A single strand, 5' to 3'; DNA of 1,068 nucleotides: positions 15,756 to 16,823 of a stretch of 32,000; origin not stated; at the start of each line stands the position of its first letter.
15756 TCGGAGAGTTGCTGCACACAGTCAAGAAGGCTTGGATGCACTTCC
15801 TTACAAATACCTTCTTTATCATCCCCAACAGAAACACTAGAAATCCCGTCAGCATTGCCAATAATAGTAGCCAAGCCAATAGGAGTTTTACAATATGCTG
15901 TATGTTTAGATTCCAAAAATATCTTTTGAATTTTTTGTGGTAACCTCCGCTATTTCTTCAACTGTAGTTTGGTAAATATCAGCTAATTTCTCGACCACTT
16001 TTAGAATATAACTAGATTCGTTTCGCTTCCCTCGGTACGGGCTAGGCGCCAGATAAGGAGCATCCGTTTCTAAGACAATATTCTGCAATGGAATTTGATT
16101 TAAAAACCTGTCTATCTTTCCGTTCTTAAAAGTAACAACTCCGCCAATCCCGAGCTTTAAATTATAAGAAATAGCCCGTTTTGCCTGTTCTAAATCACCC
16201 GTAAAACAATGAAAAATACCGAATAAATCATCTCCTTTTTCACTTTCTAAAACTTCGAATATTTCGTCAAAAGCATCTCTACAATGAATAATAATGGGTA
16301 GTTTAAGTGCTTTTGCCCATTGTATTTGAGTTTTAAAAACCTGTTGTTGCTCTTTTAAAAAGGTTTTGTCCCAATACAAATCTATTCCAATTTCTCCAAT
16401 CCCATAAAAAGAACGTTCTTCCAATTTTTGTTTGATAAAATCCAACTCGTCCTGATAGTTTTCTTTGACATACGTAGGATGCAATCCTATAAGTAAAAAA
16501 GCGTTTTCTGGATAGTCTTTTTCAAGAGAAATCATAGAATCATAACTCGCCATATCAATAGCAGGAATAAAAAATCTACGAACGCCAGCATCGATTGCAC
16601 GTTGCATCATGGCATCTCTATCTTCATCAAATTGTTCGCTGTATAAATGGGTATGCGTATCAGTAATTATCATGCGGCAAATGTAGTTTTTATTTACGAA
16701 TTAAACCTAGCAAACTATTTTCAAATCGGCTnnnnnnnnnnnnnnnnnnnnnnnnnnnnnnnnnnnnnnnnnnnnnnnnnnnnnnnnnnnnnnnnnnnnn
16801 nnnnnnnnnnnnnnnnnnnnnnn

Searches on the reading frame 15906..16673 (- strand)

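Call 28: search_protein_families(library=pfam, proteins=[window:15906-16673:-], max_evalue=0.001)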
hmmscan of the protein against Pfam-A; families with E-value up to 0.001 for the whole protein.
window:15906-16673:- (255 aa): 1 family
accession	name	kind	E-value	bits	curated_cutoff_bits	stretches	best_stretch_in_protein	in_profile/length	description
PF01026.27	TatD_DNase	-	8.9e-77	258.3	27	1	4-254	1-253/253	TatD related DNase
